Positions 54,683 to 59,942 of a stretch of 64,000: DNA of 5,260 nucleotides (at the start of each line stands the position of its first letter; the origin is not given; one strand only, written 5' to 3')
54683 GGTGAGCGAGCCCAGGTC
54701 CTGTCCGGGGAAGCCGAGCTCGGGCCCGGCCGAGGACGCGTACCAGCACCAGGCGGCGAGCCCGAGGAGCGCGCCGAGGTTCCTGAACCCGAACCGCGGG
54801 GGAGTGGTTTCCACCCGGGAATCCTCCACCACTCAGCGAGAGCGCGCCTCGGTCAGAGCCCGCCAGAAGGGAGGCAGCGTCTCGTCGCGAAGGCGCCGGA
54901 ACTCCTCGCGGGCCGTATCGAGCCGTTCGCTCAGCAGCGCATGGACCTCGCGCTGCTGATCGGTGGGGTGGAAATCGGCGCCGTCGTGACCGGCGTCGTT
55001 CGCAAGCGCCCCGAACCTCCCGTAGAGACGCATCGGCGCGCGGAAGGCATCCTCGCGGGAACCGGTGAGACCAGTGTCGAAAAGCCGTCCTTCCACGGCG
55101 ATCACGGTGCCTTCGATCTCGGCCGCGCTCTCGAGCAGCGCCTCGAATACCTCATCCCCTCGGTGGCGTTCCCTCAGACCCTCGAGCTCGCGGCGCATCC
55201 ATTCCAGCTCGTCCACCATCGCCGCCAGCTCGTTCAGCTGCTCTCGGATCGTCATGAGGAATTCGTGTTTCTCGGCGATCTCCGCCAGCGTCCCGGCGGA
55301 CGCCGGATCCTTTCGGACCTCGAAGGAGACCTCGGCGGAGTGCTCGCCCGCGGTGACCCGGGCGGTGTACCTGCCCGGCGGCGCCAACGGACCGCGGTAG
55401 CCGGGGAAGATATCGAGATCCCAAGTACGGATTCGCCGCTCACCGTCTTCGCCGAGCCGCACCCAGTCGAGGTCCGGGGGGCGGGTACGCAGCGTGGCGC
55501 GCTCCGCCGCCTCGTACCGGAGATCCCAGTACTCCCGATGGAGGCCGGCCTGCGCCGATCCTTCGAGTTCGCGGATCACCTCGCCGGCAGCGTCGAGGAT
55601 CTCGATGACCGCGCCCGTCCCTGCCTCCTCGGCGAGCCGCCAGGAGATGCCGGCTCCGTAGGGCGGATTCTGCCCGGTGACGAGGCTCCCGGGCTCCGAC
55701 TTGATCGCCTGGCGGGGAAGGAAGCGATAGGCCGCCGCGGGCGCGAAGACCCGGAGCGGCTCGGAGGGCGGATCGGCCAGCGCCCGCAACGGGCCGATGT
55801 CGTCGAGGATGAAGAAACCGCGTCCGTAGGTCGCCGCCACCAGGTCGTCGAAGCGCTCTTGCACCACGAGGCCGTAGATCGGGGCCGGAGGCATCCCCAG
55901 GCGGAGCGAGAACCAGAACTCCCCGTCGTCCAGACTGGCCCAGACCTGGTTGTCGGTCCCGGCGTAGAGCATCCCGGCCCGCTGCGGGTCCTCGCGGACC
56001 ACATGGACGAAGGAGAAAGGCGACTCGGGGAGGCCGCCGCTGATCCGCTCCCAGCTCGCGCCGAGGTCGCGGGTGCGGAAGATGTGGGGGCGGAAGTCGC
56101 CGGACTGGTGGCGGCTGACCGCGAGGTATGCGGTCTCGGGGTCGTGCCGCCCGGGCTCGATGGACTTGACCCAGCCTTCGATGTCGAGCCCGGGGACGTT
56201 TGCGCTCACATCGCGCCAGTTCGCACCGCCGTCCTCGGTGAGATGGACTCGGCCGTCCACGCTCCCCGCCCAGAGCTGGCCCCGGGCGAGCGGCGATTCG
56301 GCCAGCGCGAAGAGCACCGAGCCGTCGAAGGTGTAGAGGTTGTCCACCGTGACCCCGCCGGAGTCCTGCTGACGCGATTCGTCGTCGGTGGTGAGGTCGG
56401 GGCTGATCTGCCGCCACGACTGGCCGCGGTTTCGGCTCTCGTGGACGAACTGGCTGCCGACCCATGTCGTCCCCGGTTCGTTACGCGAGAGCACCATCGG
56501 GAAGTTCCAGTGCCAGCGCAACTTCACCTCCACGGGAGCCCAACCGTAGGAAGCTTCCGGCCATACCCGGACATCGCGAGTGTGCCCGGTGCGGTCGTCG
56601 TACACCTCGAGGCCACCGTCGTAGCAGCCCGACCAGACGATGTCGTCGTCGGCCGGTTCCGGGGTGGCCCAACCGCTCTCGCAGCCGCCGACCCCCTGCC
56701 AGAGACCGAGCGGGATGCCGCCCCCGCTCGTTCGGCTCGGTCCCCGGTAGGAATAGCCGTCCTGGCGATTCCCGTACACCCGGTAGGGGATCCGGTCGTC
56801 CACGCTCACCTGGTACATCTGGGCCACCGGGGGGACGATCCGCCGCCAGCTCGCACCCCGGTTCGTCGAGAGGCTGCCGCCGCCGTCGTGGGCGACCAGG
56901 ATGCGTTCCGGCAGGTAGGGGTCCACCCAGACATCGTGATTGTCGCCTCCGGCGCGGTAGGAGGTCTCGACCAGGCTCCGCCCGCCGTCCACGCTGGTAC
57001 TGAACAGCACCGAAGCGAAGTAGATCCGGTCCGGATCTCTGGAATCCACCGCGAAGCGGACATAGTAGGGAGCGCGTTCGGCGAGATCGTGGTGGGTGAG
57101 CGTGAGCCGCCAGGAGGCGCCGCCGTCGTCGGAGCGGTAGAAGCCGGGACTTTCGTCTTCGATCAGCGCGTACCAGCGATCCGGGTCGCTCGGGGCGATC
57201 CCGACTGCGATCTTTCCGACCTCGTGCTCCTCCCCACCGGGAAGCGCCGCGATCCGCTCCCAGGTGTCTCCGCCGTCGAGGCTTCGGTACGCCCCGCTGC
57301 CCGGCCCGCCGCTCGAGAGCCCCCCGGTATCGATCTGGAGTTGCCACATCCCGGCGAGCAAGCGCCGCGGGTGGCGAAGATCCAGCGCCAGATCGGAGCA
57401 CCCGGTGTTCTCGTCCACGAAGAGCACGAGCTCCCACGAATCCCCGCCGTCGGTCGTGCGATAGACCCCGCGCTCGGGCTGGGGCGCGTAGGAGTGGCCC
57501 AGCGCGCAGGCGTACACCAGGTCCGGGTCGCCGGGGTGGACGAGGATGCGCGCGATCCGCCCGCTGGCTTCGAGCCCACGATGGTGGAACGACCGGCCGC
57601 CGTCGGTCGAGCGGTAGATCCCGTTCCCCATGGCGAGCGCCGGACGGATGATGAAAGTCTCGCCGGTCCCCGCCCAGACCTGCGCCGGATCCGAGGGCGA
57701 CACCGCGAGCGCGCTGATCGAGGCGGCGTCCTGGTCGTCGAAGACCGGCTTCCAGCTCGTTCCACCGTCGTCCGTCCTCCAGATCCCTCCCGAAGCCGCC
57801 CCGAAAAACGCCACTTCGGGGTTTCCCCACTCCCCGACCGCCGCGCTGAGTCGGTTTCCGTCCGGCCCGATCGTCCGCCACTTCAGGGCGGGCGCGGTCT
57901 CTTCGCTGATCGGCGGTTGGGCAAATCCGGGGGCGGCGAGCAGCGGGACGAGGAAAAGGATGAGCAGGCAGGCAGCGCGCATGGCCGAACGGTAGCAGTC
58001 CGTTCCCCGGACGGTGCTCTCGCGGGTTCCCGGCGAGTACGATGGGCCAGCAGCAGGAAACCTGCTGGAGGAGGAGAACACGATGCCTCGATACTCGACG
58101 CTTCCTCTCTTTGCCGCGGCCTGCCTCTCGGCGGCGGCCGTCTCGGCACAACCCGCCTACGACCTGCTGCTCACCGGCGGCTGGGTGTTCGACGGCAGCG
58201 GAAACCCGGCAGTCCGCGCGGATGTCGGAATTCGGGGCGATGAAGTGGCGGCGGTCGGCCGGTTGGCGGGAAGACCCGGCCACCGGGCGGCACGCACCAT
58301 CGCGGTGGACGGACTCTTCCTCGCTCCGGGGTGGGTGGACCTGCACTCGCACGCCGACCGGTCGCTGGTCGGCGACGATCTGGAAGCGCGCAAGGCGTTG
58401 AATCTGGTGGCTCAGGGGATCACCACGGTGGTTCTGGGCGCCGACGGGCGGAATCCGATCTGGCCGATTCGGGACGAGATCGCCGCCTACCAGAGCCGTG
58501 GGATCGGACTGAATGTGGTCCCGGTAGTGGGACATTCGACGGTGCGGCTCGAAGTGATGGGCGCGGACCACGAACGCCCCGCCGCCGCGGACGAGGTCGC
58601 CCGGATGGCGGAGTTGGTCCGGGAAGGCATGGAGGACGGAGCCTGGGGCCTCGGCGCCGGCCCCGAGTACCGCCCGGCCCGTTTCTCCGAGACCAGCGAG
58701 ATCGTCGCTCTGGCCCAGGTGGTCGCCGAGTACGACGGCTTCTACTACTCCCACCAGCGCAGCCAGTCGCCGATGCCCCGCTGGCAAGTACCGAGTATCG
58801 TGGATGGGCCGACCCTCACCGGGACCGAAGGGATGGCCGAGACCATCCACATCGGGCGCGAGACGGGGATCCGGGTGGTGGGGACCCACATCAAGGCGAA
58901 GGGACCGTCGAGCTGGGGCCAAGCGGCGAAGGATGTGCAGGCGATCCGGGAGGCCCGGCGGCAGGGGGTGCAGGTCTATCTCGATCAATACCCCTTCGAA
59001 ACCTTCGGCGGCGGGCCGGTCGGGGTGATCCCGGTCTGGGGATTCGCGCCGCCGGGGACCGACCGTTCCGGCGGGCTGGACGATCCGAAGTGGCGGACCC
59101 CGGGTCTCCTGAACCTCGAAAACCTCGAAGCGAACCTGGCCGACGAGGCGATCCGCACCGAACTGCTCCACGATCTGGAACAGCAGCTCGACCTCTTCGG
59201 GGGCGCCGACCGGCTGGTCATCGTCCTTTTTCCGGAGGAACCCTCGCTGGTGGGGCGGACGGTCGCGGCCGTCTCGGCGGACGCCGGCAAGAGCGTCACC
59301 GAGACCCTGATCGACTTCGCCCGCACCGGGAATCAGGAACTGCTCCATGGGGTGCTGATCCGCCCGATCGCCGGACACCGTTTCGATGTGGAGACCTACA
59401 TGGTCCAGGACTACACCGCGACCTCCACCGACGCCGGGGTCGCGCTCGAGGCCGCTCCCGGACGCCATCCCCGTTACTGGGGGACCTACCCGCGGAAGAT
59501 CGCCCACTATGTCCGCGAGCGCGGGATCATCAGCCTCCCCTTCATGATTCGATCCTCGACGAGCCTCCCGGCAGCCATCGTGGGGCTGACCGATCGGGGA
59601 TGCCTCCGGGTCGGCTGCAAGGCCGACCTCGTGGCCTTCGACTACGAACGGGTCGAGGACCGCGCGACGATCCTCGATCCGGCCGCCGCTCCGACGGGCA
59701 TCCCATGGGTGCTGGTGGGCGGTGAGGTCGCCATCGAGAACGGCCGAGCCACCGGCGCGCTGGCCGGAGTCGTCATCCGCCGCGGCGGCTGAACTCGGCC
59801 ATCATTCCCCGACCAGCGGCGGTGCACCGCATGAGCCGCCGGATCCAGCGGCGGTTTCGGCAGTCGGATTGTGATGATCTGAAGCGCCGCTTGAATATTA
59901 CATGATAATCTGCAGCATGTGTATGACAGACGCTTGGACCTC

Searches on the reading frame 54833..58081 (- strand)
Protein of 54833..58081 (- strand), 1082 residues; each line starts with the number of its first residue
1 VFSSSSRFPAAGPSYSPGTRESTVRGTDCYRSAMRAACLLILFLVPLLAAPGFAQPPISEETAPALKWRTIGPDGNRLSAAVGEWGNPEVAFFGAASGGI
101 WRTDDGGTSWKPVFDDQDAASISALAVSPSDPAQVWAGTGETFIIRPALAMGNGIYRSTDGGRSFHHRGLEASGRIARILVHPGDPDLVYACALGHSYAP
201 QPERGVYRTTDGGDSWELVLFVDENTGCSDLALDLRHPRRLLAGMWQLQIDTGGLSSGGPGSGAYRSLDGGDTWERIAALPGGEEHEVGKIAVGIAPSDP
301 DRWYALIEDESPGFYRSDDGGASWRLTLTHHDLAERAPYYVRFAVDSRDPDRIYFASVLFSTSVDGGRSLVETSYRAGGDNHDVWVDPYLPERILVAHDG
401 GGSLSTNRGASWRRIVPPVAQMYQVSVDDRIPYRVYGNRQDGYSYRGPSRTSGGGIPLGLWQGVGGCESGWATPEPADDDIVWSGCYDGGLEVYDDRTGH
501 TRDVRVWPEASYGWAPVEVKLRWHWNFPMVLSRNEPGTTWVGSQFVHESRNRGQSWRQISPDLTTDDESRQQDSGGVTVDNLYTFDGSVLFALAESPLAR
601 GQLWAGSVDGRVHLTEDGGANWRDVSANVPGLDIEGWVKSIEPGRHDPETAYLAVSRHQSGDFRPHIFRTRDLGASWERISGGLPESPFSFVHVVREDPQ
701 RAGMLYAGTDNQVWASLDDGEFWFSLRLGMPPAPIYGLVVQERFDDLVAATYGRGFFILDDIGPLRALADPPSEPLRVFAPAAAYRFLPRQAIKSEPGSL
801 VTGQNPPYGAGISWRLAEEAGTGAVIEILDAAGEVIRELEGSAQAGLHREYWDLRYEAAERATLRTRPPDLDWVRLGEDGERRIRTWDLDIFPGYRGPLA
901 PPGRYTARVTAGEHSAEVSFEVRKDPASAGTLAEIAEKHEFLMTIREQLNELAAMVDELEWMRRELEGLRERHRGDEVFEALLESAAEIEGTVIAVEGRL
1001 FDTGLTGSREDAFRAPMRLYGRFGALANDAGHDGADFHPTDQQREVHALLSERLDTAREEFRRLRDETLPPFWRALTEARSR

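Call 83: search_protein_families(library=pfam, max_evalue=0.001, proteins=[window:54833-58081:-])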
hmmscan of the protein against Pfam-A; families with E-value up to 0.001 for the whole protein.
window:54833-58081:- (1082 aa): 2 families
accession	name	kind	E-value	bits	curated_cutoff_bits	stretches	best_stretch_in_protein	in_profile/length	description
PF15902.12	Sortilin-Vps10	-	8.2e-23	81.3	33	2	100-219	3-112/446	Sortilin, neurotensin receptor 3,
PF02012.26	BNR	-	4.3e-09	35.4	27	0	265-276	1-12/12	BNR/Asp-box repeat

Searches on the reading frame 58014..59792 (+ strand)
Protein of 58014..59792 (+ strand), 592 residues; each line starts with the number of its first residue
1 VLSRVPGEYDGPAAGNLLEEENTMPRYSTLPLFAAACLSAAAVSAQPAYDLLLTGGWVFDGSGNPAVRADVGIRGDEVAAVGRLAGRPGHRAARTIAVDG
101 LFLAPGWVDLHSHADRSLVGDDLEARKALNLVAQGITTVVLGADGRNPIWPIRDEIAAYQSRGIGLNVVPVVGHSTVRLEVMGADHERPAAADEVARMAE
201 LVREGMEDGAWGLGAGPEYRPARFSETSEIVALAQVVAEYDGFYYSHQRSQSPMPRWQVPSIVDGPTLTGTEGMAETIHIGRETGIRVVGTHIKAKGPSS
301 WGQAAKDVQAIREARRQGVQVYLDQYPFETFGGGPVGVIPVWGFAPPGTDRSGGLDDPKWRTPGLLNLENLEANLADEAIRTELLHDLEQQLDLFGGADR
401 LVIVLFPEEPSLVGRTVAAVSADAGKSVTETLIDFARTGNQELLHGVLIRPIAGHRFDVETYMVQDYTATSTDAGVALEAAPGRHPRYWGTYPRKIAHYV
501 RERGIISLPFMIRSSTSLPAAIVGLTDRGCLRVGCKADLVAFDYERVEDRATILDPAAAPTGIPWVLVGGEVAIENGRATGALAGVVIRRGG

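Call 52: find_related_loci(query=window:58014-59792:+, collection=genome_contigs, flank=10000)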
Query window:58014-59792:+ (592 aa) in genome_contigs; peptide patterns used: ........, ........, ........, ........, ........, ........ (x = any residue, [..] = any of these).
58 stretches matched a pattern; 28 encode a relative of the query (tblastn E <= 1e-3); 27 distinct loci.
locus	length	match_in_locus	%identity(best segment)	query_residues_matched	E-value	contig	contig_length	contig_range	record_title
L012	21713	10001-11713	83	23-591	0e+0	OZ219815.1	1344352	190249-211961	MAG: Vicinamibacteria bacterium isolate 9f2a63bf-6400-4679-989b-6d6b125ab8ea genome assembly, chromosome: 1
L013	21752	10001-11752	81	6-592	0e+0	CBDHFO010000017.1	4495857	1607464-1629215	MAG: Candidatus Marinacidobacterium sp. isolate 178a2059-1fcc-4348-b026-258adf563acb genome assembly, contig: contig_6,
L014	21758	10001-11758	82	3-591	0e+0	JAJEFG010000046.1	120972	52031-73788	MAG: Acidobacteria bacterium isolate p16x43bins.1 k141_865377, whole genome shotgun sequence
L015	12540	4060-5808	81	7-592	0e+0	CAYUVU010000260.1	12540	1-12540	MAG TPA_asm: uncultured Acidobacteriota bacterium isolate SRP338948_co1_9 genome assembly, contig: k141_330507, whole ge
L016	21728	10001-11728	83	19-592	0e+0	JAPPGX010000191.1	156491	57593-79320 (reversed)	MAG: Acidobacteriota bacterium isolate RHO1_bin_67 NODE_190_length_156491_cov_26.856254, whole genome shotgun sequence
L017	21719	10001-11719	83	22-592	0e+0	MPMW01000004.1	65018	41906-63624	MAG: Acidobacteria bacterium bin61 NODE_781_length_65018_cov_16.3142_ID_1561, whole genome shotgun sequence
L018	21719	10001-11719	83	22-592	0e+0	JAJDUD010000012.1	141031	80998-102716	MAG: Acidobacteria bacterium isolate jk18x1bzbins.64 k141_1169873, whole genome shotgun sequence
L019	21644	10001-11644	85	45-592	0e+0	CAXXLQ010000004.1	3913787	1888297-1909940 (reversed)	MAG: Vicinamibacteria bacterium isolate d0699c76-2533-4a58-a70c-6c423186d07a genome assembly, contig: contig_4, whole ge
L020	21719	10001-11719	82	22-592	0e+0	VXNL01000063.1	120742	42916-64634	MAG: Acidobacteria bacterium isolate SB0661_bin_8 NODE_180_length_120742_cov_238.748921, whole genome shotgun sequence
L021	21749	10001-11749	81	7-592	0e+0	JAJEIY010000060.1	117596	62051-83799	MAG: Acidobacteria bacterium isolate p16x63bins.69 k141_622862, whole genome shotgun sequence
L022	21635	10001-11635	84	45-589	0e+0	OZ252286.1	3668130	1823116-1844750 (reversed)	MAG: Candidatus Marinacidobacterium sp. isolate 2fc02975-8019-4601-bdd3-05d84ce2460d genome assembly, chromosome: 1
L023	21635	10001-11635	84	45-589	0e+0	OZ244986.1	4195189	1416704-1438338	MAG: Candidatus Marinacidobacterium sp. isolate 3944564f-3231-43fa-8f4a-73563c7b229a genome assembly, chromosome: 1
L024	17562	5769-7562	79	3-592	0e+0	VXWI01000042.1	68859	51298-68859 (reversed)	MAG: Acidobacteria bacterium isolate SB0668_bin_14 NODE_203_length_68859_cov_14.902230, whole genome shotgun sequence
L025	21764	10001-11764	79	10-592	0e+0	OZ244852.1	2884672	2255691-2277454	MAG: Candidatus Marinacidobacterium sp. isolate 34e67afb-3082-42f3-874a-0e4defdb0d22 genome assembly, chromosome: 1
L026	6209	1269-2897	85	49-591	0e+0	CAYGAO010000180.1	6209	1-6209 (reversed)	MAG TPA_asm: uncultured Acidobacteriota bacterium isolate ERP110561_co1_40 genome assembly, contig: NODE_8087_length_620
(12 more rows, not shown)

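Call 83: search_protein_families(library=pfam, max_evalue=0.001, proteins=[window:58014-59792:+, L019:12048-12446:+, L019:12457-13206:+, L015:7164-7604:+])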
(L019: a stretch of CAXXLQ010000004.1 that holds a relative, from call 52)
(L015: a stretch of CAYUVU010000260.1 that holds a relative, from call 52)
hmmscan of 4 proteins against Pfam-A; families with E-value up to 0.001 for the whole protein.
window:58014-59792:+ (592 aa): 2 families
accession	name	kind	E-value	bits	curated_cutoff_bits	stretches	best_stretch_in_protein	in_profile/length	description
PF07969.17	Amidohydro_3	-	1e-15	58.6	29.7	2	482-572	380-470/472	Amidohydrolase family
PF01979.26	Amidohydro_1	-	7e-06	25.9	25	0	497-549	273-321/345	Amidohydrolase family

L019:12048-12446:+ (132 aa): 1 family
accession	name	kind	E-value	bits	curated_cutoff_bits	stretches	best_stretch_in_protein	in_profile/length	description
PF01850.27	PIN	-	2.2e-05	25.5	23.6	1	7-126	3-117/120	PIN domain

L019:12457-13206:+ (249 aa): 2 families
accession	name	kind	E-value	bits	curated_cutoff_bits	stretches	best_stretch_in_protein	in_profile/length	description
PF13672.11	PP2C_2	-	3.1e-16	60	24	1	9-203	2-176/209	Protein phosphatase 2C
PF07228.17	SpoIIE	-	3.4e-06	27.6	25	0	178-245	110-190/192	Stage II sporulation protein E (SpoIIE)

L015:7164-7604:+ (146 aa): 1 family
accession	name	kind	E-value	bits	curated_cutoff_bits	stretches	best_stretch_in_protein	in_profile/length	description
PF09945.14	DUF2177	-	2.6e-12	47.4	26.9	1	5-135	3-121/124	Predicted membrane protein (DUF2177)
